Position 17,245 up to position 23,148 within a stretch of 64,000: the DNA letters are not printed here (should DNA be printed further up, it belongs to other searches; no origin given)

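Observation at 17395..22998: Ferrochelatase fused in frame to ~1500 residues of highly acidic tandem repeats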

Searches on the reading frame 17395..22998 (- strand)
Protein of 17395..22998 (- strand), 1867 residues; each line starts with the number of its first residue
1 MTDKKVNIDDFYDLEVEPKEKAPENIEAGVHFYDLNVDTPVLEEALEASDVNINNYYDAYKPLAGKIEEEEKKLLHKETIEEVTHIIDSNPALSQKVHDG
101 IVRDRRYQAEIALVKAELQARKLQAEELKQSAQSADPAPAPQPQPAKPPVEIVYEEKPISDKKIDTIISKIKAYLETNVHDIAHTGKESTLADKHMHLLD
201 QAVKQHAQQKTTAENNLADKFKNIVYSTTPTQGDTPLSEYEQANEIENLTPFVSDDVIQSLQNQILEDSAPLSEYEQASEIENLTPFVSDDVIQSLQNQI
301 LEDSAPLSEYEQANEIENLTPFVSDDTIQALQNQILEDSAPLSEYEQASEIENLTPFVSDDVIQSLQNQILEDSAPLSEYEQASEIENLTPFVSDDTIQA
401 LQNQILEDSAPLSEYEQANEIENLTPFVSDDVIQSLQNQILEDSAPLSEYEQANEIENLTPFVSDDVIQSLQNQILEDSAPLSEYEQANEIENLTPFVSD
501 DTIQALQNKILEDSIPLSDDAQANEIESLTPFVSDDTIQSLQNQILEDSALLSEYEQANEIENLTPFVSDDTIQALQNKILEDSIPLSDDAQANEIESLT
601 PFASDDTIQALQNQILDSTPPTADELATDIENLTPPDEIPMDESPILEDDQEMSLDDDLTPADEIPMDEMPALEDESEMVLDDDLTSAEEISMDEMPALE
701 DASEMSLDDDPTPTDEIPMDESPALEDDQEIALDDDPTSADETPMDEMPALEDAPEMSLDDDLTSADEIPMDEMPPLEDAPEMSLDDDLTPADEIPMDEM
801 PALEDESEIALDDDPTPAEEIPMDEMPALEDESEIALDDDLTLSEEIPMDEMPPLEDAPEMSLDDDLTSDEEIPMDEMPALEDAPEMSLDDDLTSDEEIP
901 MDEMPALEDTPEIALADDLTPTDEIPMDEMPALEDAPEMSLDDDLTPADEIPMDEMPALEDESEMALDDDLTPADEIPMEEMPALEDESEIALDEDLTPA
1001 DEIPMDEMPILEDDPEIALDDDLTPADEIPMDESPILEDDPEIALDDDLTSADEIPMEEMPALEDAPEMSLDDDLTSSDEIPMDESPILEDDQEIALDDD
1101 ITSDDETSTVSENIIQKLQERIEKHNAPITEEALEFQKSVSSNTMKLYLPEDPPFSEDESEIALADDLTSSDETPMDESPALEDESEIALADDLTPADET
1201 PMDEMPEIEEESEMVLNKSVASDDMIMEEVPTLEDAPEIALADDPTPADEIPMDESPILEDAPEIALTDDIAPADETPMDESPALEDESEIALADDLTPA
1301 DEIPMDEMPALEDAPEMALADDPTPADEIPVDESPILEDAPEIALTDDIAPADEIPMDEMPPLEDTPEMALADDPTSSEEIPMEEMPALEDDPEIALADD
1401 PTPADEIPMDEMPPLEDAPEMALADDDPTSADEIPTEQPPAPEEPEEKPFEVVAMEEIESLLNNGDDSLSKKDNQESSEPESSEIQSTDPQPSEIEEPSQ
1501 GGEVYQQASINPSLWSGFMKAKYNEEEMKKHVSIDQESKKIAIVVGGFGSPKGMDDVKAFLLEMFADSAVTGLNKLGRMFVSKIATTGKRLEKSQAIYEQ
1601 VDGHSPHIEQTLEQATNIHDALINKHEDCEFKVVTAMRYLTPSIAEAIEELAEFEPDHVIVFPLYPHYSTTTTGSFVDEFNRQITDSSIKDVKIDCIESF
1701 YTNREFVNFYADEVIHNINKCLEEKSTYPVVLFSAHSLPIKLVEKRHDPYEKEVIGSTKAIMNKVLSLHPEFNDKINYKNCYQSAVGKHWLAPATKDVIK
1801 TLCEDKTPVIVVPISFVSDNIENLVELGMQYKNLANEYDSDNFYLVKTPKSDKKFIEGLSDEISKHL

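Call 4: search_protein_families(library=pfam, proteins=[window:17395-22998:-], max_evalue=0.01)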
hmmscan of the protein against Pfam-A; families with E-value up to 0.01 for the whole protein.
window:17395-22998:- (1867 aa): 2 families
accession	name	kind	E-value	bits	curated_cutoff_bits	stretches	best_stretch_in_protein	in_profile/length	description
PF00762.24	Ferrochelatase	-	9.5e-78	261.8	27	1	1540-1866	1-316/317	Ferrochelatase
PF11961.13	DUF3475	-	1.4e-06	28.7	29.7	0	388-407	15-34/57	Domain of unknown function (DUF3475)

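Call 12: find_encoding_contigs(protein=window:17395-22998:-, flank=10000, max_places=6)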
Protein window:17395-22998:- (1867 aa): no gene with exactly this product is on record in the collection.

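Call 27: find_homologous_proteins(query=window:18418-22998:-, max_evalue=0.001)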
Query window:18418-22998:- (1527 aa): 1 proteins with E <= 0.001 among 8000 candidates.
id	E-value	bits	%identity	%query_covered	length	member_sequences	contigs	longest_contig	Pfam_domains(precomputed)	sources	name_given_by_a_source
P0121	5.7e-4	36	37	16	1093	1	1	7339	PF02095.22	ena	-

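Call 66: list_cluster_members(proteins=[window:17395-22998:-, window:17398-18417:-, window:17398-18636:-, window:17398-18447:-, L001:1-1773:+, window:23030-23572:-])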
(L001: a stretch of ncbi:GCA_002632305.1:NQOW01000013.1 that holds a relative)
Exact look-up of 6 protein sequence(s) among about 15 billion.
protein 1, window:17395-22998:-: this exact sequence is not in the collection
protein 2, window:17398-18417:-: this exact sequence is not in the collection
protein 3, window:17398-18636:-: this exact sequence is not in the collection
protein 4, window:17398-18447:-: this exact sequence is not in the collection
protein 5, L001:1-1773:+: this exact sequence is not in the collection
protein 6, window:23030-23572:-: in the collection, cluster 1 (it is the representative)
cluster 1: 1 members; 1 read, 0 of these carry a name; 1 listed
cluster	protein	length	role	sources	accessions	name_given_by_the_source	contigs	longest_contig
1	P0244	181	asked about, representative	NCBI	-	-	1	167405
